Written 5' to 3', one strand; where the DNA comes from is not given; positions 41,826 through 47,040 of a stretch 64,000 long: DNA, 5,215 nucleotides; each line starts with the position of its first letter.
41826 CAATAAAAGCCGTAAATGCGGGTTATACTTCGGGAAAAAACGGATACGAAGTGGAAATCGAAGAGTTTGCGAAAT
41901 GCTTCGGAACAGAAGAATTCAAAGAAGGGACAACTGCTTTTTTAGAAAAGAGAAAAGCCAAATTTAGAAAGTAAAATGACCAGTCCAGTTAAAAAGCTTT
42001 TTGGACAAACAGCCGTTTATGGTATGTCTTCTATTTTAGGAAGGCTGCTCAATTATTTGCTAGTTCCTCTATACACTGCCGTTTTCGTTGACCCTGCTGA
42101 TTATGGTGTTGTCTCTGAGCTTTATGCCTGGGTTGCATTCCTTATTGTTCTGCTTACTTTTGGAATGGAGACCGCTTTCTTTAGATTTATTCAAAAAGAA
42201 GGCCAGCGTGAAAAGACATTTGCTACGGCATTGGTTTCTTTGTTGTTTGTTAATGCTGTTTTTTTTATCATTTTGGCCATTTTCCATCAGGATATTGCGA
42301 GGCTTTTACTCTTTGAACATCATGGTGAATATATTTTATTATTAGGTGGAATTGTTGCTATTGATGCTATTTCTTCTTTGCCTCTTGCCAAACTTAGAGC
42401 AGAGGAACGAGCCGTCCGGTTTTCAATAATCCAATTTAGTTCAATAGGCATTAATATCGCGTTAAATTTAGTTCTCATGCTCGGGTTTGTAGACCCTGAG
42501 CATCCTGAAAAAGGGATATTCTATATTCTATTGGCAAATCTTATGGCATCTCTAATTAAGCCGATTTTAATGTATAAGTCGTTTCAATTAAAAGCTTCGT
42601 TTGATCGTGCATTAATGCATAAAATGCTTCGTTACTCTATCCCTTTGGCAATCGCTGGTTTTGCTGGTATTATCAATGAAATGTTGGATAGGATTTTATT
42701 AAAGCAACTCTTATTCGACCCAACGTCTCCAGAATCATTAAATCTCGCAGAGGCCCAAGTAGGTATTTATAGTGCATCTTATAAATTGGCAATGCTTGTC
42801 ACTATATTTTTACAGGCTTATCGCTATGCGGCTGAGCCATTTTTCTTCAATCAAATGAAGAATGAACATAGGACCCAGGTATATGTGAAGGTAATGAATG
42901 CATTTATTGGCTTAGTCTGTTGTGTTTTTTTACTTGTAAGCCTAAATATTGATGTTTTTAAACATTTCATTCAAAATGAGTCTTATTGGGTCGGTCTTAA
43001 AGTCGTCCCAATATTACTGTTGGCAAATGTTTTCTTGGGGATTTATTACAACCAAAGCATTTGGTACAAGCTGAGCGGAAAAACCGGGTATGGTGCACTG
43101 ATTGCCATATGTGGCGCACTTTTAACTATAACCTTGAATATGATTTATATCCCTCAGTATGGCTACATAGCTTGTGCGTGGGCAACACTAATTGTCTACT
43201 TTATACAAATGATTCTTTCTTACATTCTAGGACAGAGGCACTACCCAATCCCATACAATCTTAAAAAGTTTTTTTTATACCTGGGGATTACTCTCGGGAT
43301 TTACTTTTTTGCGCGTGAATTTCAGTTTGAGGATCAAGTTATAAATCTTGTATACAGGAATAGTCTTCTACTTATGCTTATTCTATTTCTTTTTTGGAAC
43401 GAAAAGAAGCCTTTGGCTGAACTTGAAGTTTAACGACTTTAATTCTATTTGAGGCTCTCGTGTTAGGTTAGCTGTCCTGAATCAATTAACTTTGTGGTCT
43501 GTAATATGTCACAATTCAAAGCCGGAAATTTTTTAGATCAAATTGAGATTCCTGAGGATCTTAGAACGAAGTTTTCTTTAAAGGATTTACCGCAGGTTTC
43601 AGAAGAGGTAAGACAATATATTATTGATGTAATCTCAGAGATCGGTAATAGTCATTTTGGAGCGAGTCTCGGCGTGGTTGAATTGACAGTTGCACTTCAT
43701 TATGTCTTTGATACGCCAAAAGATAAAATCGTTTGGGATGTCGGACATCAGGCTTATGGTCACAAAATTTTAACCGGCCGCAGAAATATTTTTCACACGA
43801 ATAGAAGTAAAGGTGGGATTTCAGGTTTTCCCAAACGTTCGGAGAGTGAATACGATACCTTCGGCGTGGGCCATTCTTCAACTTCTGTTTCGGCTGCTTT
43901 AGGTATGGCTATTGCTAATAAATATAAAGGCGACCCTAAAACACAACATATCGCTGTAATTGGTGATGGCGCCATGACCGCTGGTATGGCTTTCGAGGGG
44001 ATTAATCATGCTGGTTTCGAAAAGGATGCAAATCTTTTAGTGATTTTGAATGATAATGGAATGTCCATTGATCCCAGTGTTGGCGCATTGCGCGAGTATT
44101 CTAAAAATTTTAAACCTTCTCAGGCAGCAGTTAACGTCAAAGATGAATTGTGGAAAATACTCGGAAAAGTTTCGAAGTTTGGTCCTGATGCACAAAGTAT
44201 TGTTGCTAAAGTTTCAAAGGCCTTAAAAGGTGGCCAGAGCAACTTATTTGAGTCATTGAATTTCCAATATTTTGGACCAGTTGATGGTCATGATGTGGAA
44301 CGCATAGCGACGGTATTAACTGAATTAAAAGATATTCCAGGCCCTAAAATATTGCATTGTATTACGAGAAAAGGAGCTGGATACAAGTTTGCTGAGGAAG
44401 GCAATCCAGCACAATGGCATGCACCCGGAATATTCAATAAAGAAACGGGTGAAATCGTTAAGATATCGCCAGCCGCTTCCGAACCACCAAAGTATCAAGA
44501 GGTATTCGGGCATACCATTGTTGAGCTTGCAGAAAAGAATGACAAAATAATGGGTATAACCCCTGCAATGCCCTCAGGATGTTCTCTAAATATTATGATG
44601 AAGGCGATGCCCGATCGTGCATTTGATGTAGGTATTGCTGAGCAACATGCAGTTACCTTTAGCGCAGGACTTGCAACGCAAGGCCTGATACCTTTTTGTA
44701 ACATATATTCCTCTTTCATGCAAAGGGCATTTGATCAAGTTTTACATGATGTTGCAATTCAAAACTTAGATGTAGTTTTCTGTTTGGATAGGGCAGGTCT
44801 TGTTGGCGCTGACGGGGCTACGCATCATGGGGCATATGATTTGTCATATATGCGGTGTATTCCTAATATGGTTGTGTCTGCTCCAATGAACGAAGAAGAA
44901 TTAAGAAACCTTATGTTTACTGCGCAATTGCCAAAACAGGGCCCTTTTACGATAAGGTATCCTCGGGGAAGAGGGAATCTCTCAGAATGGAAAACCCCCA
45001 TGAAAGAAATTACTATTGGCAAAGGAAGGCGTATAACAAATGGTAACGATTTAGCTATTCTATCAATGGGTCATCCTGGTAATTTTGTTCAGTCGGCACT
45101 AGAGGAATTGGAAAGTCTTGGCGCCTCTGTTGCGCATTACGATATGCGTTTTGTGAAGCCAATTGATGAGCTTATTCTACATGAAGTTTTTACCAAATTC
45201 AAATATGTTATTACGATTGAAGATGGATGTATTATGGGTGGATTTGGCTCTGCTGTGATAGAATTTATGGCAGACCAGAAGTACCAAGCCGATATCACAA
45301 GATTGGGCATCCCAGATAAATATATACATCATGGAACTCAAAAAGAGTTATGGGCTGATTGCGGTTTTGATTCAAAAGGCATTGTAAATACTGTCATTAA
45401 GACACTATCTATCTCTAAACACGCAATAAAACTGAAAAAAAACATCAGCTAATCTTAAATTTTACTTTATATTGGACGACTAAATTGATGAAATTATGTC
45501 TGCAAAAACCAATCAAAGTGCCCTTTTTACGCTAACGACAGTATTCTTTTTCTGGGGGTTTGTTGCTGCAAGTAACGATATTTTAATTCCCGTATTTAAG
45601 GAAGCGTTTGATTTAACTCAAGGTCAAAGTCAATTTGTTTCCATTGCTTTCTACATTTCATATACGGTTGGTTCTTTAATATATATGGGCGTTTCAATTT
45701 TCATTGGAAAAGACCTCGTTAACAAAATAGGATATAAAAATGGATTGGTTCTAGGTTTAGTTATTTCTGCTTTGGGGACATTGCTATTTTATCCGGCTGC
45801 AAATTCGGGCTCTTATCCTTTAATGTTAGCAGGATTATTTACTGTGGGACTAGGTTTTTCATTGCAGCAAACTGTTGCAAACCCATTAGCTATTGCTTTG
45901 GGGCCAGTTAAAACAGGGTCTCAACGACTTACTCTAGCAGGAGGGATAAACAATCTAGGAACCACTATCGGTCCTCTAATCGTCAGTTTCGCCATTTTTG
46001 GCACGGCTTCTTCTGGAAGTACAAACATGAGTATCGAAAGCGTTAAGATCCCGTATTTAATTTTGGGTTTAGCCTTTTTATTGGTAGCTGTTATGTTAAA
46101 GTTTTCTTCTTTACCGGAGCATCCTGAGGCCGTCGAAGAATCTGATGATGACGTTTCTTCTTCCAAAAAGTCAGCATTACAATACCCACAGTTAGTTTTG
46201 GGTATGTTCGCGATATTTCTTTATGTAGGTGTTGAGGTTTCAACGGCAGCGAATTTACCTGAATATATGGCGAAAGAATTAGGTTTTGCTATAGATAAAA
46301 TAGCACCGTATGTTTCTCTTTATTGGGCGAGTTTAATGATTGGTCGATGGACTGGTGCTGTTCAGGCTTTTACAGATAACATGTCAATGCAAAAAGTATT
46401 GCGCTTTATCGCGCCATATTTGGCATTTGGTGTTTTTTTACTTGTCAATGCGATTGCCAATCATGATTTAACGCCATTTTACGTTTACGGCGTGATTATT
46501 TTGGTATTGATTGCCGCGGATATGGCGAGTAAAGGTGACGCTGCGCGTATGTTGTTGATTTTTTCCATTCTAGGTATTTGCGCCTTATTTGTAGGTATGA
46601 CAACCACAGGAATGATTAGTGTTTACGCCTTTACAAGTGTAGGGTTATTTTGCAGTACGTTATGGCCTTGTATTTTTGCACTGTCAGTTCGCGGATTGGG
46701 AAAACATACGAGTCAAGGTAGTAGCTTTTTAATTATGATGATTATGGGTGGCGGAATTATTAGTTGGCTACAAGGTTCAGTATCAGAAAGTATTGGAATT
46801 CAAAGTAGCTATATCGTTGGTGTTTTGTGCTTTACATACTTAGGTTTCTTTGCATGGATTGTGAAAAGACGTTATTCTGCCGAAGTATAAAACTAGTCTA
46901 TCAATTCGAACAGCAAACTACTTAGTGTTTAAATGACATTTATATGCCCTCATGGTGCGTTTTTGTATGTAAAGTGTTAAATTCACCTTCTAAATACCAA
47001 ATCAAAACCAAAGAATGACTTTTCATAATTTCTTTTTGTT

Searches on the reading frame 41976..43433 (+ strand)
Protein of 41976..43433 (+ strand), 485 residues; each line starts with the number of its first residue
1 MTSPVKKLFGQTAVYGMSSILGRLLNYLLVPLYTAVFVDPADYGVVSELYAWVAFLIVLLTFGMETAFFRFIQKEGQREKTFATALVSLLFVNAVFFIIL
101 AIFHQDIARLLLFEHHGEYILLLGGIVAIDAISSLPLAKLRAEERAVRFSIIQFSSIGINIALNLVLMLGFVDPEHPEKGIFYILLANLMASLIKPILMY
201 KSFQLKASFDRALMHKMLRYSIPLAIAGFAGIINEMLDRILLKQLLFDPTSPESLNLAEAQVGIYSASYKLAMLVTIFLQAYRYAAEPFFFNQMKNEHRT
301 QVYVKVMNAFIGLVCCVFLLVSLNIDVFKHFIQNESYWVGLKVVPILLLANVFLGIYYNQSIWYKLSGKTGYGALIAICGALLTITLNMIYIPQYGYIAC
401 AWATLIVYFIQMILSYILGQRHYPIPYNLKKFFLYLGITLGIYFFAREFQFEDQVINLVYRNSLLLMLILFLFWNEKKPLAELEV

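Call 74: search_protein_families(library=pfam, proteins=[window:41976-43433:+], max_evalue=0.001)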
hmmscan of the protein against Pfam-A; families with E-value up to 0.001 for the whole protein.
window:41976-43433:+ (485 aa): 2 families
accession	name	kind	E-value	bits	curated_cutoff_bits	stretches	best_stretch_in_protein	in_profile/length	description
PF01943.22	Polysacc_synt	-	3.2e-19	69.8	28.2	1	12-290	5-270/274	Polysaccharide biosynthesis protein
PF13440.11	Polysacc_synt_3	-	8.4e-12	45.4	23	1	37-296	5-246/293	Polysaccharide biosynthesis protein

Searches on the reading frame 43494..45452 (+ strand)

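Call 92: search_protein_families(library=pfam, proteins=[window:43494-45452:+], max_evalue=0.0001)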
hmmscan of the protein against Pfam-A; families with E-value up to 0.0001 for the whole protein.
window:43494-45452:+ (652 aa): 5 families
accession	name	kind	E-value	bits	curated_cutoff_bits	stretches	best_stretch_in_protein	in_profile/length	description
PF13292.11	DXP_synthase_N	-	2.7e-106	355.3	21.2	1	14-291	1-274/274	1-deoxy-D-xylulose-5-phosphate synthase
PF02779.29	Transket_pyr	-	5.6e-40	137.3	27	1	332-492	3-170/174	Transketolase, pyrimidine binding domain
PF02780.25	Transketolase_C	-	4.1e-22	78.8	25.9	1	509-630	1-124/124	Transketolase, C-terminal domain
PF00456.26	Transketolase_N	-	2e-09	37.4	22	1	38-199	8-194/334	Transketolase, thiamine diphosphate binding domain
PF00676.26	E1_dh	-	4.4e-05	23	22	1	127-192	102-167/300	Dehydrogenase E1 component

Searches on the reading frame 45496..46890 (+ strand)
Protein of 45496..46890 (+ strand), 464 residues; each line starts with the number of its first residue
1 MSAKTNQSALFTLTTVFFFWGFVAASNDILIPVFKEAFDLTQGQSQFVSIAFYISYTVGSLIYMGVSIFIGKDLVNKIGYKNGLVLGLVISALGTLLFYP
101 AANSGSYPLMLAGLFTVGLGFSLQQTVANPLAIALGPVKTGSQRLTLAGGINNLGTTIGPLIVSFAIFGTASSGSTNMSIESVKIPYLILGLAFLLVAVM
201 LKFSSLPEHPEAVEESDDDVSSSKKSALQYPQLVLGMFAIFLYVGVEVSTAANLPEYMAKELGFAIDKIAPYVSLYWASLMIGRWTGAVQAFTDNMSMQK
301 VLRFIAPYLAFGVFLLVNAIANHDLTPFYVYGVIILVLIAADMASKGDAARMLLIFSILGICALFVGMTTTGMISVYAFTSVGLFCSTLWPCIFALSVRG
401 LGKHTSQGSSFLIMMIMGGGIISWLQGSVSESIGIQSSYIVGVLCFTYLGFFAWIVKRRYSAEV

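Call 74: search_protein_families(library=pfam, proteins=[window:45496-46890:+], max_evalue=0.001)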
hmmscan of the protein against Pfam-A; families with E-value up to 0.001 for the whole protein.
window:45496-46890:+ (464 aa): 1 family
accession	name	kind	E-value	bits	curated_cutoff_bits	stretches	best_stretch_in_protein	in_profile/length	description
PF07690.21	MFS_1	-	2.2e-19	70.1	33.4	1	16-336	4-303/347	Major Facilitator Superfamily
